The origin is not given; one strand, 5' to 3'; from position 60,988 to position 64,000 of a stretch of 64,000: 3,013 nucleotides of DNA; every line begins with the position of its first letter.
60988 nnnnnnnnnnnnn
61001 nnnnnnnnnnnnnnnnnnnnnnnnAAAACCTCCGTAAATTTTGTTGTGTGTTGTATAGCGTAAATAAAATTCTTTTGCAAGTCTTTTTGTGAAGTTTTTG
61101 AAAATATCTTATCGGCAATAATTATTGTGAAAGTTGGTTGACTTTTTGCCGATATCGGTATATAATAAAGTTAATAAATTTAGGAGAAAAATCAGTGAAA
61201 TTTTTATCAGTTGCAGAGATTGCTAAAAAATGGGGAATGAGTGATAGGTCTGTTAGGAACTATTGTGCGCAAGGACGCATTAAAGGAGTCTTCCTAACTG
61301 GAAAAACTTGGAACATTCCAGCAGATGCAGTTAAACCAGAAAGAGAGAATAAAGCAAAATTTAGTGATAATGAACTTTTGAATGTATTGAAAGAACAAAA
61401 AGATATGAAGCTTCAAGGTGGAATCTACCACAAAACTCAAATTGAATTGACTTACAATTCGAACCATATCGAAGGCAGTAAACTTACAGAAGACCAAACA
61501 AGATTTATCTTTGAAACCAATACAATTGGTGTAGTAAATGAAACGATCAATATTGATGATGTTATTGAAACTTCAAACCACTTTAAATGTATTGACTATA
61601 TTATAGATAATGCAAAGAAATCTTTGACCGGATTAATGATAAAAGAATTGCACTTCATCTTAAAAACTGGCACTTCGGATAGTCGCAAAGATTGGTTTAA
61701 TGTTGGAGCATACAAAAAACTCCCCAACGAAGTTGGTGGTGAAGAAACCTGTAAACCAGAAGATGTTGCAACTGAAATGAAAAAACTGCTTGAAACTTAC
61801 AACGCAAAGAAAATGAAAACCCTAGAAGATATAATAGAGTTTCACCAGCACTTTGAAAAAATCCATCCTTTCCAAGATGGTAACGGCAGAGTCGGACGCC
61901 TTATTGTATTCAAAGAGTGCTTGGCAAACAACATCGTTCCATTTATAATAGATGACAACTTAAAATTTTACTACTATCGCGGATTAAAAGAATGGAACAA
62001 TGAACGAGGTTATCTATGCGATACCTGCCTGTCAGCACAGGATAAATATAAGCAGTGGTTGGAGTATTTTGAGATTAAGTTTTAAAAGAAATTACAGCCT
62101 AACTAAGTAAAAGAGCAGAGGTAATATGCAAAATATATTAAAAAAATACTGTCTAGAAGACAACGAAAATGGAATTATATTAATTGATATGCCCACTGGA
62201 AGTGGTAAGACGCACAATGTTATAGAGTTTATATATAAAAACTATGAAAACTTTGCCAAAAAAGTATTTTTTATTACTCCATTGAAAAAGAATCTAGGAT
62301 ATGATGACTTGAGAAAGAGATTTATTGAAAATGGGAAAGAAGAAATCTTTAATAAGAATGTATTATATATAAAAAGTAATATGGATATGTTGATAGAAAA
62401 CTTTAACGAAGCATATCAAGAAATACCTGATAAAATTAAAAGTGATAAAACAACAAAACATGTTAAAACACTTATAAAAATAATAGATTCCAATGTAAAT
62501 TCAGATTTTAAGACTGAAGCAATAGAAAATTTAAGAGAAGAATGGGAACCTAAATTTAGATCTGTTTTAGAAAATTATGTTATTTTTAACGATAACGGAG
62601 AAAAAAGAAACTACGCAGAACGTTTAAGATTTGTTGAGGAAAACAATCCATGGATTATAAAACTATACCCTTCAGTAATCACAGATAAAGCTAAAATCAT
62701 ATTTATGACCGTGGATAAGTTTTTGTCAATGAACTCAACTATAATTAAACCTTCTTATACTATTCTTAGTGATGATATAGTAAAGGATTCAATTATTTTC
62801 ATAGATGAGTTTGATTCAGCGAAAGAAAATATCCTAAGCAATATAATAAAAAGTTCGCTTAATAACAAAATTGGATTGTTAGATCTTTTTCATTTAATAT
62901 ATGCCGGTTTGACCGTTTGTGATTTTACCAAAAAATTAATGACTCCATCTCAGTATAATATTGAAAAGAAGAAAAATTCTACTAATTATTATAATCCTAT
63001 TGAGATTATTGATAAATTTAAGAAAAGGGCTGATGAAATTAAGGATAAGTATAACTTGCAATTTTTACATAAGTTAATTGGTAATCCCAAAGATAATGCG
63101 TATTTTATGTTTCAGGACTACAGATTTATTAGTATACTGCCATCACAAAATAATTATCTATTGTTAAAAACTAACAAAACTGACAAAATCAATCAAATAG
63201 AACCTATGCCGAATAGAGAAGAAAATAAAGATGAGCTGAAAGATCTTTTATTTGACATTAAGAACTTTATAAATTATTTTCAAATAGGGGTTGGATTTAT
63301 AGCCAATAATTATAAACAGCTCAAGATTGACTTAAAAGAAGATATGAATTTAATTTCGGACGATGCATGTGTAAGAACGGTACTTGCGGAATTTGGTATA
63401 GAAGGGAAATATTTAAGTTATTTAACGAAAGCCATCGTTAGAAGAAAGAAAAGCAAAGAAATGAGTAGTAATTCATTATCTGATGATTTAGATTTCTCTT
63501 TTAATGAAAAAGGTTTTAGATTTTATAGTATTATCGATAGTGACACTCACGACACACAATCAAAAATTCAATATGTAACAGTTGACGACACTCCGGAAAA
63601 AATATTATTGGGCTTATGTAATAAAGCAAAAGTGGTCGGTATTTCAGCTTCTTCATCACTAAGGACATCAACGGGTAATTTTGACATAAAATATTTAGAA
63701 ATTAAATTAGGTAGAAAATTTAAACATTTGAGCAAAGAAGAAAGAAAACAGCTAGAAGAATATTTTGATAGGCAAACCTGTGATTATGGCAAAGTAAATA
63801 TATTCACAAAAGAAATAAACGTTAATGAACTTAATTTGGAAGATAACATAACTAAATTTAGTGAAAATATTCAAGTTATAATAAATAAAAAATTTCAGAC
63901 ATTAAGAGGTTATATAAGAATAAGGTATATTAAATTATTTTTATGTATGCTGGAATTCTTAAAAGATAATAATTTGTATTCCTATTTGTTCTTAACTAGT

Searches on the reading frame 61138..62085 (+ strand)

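Call 47: search_protein_families(library=pfam, proteins=[window:61138-62085:+], max_evalue=0.01)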
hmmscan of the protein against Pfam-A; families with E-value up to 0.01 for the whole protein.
window:61138-62085:+ (315 aa): 3 families
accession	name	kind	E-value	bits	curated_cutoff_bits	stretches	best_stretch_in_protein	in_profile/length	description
PF02661.23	Fic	-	5.1e-17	62.9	24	1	167-257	6-89/93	Fic/DOC family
PF12728.13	HTH_17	-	1.2e-05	25.9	27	1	22-65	1-43/51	Helix-turn-helix domain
PF20038.5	HTH_59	-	0.0027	18.1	27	1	23-47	8-34/66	Helix-turn-helix domain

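Call 90: search_protein_families(library=padloc, proteins=[window:61138-62085:+], max_evalue=0.01)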
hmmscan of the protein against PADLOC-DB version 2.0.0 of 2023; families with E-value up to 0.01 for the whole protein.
window:61138-62085:+ (315 aa): 11 families
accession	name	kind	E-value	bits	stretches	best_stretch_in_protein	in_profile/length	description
PDLC04836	PDC-S04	-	2.1e-112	372.2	1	78-313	3-239/244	-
PDLC04837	PDC-S04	-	8.4e-60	199.9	1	78-304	5-226/234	-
PDLC04840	PDC-S04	-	6.3e-31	105.9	1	100-288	11-201/227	-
PDLC03963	SoFic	-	3.8e-21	73.9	1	107-259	63-210/361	-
PDLC04839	PDC-S04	-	2e-08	32.2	1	214-257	104-155/205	-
PDLC04838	PDC-S04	-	5.6e-06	24.3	1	201-263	95-162/209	-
PDLC04966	PDC-S24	-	3.9e-05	20.7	1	206-257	279-332/497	-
PDLC04133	mad1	-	6.1e-05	21.2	1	21-65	4-47/60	mads_1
PDLC04841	PDC-S04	-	9.7e-05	20.1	1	212-255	179-222/292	-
PDLC04842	PDC-S04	-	0.00041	18.1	1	215-255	84-124/202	-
PDLC03231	MTase_II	-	0.0025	14.7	1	96-245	191-341/488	Type II methyltransferase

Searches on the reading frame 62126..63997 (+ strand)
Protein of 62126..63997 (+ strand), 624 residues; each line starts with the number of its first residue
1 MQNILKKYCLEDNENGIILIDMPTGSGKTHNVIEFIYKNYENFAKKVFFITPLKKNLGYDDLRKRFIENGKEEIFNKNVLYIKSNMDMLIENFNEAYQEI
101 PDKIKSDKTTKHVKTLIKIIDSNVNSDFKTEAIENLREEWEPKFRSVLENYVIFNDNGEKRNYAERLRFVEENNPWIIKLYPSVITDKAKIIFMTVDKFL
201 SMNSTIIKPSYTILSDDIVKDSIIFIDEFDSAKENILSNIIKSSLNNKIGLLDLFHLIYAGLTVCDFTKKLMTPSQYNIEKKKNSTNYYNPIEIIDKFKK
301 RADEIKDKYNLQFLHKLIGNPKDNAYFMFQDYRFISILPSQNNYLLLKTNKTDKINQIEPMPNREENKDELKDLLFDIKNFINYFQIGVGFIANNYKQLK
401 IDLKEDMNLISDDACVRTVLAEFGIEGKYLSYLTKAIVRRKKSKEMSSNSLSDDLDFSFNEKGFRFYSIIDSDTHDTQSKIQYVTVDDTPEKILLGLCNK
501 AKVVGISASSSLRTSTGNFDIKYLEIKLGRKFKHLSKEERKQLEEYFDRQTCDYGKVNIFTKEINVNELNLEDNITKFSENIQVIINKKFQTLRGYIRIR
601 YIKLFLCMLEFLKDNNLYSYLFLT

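Call 90: search_protein_families(library=padloc, proteins=[window:62126-63997:+], max_evalue=0.01)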
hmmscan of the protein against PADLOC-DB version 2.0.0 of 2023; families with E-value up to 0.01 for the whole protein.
window:62126-63997:+ (624 aa): 4 families
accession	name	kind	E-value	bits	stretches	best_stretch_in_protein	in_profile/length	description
PDLC04130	DdmD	-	7.6e-11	38.6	1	188-555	236-593/1190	-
PDLC01252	Cas3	-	7.6e-05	20.3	1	18-304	2-191/324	CAS-I; effector_G3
PDLC04140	mad8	-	0.00012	19.7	1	5-231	17-202/314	mads_8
PDLC01761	Cas3b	-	0.00056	16.7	1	15-118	231-328/705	-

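Call 91: search_protein_families(library=pfam, proteins=[window:62126-63997:+], max_evalue=0.01)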
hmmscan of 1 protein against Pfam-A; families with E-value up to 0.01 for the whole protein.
window:62126-63997:+ (624 aa): 2 families
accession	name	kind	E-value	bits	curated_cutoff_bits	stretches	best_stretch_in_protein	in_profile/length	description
PF04851.21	ResIII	-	3.3e-07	30.8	22.5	1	13-100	21-114/164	Type III restriction enzyme, res subunit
PF14135.11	DUF4302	-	0.00046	20.6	27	1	330-476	113-233/241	Domain of unknown function (DUF4302)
